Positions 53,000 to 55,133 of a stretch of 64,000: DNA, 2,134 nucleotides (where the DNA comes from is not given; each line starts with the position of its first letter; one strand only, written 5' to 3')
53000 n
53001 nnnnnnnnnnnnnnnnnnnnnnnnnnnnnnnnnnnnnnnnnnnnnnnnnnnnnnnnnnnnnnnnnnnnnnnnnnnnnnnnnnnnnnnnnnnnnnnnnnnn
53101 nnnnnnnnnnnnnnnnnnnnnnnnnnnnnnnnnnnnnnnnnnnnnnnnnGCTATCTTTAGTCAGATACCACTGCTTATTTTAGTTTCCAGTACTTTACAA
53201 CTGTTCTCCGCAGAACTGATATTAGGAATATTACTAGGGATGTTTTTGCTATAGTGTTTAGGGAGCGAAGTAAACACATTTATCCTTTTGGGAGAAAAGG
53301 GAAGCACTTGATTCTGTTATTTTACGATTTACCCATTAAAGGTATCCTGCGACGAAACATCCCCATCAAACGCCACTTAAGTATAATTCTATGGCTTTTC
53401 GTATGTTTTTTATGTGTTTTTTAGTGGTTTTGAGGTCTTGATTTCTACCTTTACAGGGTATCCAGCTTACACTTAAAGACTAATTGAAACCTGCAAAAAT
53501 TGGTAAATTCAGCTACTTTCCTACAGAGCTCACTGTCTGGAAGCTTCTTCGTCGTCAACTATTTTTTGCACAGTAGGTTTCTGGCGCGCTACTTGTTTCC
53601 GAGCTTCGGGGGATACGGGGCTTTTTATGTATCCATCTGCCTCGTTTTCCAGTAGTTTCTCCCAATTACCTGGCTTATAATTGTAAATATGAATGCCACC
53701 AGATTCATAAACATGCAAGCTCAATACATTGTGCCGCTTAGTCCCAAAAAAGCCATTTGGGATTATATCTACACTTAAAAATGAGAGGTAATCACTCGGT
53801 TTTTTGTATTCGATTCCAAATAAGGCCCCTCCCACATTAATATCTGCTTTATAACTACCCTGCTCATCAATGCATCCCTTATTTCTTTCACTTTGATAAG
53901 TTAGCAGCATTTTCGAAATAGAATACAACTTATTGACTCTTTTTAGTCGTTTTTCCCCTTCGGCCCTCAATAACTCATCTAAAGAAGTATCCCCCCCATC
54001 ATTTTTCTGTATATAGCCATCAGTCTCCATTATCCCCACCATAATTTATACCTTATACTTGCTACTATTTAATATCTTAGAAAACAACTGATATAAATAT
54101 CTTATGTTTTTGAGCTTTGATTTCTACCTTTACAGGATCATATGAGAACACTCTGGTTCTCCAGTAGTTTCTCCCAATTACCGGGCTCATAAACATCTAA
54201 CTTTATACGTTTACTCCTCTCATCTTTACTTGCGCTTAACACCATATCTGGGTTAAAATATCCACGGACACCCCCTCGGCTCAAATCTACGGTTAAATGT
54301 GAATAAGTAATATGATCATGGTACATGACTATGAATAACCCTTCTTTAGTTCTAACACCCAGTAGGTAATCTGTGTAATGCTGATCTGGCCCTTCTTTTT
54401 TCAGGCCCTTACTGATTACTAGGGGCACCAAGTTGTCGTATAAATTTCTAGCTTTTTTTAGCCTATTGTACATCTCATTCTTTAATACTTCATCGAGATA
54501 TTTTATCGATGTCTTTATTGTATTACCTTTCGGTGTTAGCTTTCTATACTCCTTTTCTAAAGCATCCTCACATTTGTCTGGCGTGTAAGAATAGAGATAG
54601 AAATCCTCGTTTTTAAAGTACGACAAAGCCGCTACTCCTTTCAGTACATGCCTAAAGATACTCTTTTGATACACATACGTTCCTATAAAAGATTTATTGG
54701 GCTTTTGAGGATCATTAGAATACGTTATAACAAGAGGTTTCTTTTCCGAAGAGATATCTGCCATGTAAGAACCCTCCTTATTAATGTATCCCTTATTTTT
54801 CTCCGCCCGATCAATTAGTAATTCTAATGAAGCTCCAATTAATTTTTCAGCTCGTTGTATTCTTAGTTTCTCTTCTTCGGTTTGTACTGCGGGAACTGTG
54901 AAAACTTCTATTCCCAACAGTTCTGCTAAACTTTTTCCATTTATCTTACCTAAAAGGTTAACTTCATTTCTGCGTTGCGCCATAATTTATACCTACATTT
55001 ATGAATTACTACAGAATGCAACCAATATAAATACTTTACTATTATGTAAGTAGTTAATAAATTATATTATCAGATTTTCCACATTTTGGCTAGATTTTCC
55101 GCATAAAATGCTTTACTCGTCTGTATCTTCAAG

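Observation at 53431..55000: Paralogous pair of unrecognised proteins with conserved 5' leader and 3' downstream element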

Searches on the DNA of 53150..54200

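Call 41: search_rna_families(source=window, start=53150, end=54200, threshold=evalue, max_evalue=5)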
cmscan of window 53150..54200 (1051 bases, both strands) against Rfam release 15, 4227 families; matches with E-value up to 5: 1.
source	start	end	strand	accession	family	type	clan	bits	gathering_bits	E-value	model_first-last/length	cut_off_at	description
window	53703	53776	-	RF00571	SNORD65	Gene; snRNA; snoRNA; CD-box;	CL00057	15.8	41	1.9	1-73/73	no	Small nucleolar RNA SNORD65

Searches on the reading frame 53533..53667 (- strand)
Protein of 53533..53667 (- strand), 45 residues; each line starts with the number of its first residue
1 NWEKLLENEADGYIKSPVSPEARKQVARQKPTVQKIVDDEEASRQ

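Call 60: find_homologous_proteins(query=A6, max_evalue=1)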
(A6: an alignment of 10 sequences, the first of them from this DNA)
Query A6 (10 sequences) (45 aa, profile of the alignment): 13 proteins with E <= 1 among 324 candidates.
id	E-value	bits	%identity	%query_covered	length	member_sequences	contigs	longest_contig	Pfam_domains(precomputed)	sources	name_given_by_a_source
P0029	7.0e-18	82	48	69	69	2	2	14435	-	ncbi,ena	-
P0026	1.3e-17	81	48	89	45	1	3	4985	-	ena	-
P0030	2.4e-17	80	47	76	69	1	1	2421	-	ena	-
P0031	5.5e-17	79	48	69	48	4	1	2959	-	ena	-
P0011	2.3e-16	77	77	96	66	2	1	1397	-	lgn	-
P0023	3.3e-16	76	53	76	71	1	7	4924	-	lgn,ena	-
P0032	9.8e-16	75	47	76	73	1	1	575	-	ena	-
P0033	1.3e-11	62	46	62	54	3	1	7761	-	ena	-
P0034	2.0e-11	61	52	56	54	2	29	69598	-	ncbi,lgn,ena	-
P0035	5.1e-10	56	52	60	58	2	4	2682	-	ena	-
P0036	8.4e-10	56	45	64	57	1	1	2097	-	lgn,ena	-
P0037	4.4e-9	53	52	56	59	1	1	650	-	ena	-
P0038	4.9e-3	34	50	36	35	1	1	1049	-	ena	-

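Call 62: find_encoding_contigs(protein=P0034, flank=6000, max_places=5)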
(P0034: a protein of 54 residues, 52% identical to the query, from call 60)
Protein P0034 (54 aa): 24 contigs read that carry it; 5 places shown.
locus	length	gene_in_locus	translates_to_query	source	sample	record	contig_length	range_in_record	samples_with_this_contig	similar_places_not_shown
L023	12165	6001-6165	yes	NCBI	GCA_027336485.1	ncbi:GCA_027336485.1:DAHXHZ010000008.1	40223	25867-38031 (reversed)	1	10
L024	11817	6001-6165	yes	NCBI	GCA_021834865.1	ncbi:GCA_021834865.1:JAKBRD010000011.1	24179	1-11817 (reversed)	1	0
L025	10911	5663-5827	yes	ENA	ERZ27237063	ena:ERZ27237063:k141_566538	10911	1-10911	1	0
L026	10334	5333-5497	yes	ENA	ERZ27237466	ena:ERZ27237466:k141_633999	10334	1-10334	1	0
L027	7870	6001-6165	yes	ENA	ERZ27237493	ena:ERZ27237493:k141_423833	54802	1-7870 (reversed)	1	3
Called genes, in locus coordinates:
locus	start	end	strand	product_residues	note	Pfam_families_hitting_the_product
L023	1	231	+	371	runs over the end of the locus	PF02746:MR_MLE_N, PF13378:MR_MLE_C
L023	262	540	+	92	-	-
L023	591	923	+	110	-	PF08501:Shikimate_dh_N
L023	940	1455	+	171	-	PF01488:Shikimate_DH (weak)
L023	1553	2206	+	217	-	-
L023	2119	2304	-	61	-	-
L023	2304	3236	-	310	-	-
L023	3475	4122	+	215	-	PF08843:AbiEii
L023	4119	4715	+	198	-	-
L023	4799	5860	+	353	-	PF00793:DAHP_synth_1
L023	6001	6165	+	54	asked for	-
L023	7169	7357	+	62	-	-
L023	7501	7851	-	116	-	-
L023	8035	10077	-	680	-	-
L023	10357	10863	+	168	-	PF00293:NUDIX (weak)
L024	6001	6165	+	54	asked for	-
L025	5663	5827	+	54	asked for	-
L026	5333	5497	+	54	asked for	-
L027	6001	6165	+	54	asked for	-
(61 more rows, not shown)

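Call 78: search_protein_families(library=pfam, proteins=[P0034, P0035], max_evalue=1)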
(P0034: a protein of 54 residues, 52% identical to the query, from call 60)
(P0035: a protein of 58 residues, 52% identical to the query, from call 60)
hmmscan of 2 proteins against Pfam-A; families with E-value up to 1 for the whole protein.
P0034 (54 aa): 0 families

P0035 (58 aa): 2 families
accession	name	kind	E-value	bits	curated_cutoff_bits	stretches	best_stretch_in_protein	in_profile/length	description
PF00636.31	Ribonuclease_3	-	0.085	14.1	27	1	3-47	19-63/102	Ribonuclease III domain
PF14622.11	Ribonucleas_3_3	-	0.27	11.9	35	1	6-55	43-92/128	Ribonuclease-III-like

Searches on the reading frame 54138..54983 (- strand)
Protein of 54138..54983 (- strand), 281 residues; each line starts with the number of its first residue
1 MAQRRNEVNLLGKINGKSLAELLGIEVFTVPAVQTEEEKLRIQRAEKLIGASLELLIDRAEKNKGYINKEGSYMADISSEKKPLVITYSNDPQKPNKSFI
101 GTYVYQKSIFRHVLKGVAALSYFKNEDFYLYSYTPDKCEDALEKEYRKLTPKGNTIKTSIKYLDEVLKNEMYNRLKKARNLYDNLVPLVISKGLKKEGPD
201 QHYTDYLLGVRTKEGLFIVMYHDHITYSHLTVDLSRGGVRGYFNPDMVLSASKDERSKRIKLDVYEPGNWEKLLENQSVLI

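Call 9: search_protein_families(library=pfam, proteins=[window:54138-54983:-], max_evalue=0.1)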
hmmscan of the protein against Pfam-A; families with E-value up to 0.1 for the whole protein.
window:54138-54983:- (281 aa): 0 families

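Call 12: find_homologous_proteins(query=window:54138-54983:-)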
Query window:54138-54983:- (281 aa): 2 proteins with E <= 0.001 among 1878 candidates.
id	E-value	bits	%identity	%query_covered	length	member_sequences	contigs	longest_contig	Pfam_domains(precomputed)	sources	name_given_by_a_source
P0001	5.7e-179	611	99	99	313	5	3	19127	-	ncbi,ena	-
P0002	3.3e-78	281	75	62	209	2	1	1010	-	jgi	jgi:hypothetical protein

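Call 16: find_encoding_contigs(protein=P0001, flank=10000)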
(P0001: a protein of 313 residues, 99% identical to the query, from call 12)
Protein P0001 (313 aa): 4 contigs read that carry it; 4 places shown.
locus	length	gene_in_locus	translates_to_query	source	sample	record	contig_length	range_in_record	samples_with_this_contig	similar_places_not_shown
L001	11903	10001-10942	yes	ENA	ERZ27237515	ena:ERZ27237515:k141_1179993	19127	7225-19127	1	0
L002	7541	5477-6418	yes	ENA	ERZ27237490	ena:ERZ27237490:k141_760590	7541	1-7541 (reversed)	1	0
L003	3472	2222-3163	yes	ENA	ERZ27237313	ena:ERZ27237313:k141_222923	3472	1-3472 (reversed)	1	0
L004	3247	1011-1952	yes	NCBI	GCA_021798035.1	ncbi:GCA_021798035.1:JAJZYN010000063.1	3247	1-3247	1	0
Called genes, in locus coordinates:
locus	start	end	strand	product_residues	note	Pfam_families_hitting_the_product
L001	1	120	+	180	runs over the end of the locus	PF04434:SWIM (weak)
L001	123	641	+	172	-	PF22769:DCD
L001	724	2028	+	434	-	PF01266:DAO, PF01494:FAD_binding_3 (faint), PF07992:Pyr_redox_2 (faint), PF12831:FAD_oxidored (faint), PF13450:NAD_binding_8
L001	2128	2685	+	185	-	PF01227:GTP_cyclohydroI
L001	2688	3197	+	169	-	PF01872:RibD_C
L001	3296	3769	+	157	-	PF11485:STK_08120-like (faint), PF06240:COXG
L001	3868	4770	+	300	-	PF02463:SMC_N (faint), PF00005:ABC_tran, PF13175:AAA_15 (faint), PF13304:AAA_21 (weak)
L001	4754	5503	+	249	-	PF01061:ABC2_membrane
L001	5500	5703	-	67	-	PF07311:Dodecin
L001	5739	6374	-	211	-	PF00069:Pkinase (weak)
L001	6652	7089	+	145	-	-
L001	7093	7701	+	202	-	-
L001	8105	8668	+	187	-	PF03703:bPH_2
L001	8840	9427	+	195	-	PF01909:NTP_transf_2, PF18765:Polbeta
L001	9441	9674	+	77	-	-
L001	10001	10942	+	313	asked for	-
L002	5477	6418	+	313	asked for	-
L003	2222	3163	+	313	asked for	-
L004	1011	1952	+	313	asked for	-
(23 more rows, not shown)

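Call 45: search_protein_families(library=padloc, proteins=[window:54138-54983:-, P0001], max_evalue=1)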
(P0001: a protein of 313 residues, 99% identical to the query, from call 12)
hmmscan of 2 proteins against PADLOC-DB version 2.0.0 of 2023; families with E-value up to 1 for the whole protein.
window:54138-54983:- (281 aa): 0 families

P0001 (313 aa): 0 families

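Call 46: search_protein_families(library=phrogs, proteins=[window:54138-54983:-, P0001], max_evalue=1)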
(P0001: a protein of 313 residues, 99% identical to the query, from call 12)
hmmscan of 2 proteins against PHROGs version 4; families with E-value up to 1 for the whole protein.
window:54138-54983:- (281 aa): 0 families

P0001 (313 aa): 0 families

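Call 47: search_protein_families(library=ncbifam, proteins=[window:54138-54983:-, P0001], max_evalue=1)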
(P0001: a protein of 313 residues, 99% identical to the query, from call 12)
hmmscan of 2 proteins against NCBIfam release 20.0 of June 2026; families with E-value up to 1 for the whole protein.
window:54138-54983:- (281 aa): 0 families

P0001 (313 aa): 0 families

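Call 88: predict_structure(alignment_id=A7)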
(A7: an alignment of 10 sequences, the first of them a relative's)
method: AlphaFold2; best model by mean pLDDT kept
length: 313 residues; sequences in the alignment: 10
mean_pLDDT: 71.0   pTM: 0.64
mean pLDDT of the five models: 71.0, 68.3, 46.9, 45.2, 43.1
residues with pLDDT >= 90: 37; 70-90: 165; 50-70: 46; < 50: 65
segments of 3 or more residues with pLDDT < 50: 1-32, 282-291, 293-313
pLDDT, mean of each block of 10 residues (from residue 1): 28 40 42 64 77 88 83 77 78 72 65 66 71 67 81 76 88 89 91 82 85 85 91 75 75 88 86 79 44 42 34 33
secondary structure, 60 per line:
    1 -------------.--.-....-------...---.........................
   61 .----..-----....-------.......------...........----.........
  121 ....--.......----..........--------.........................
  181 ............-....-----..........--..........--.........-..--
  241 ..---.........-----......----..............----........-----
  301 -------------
elements in order: H19-22 H36-61 E73-76 E84-90 E97-107 E112-124 E127-133 H138-147 H156-192 E194-197 E203-212 E215-224 E227-235 E246-254 E260-265 H270-283 H288-295
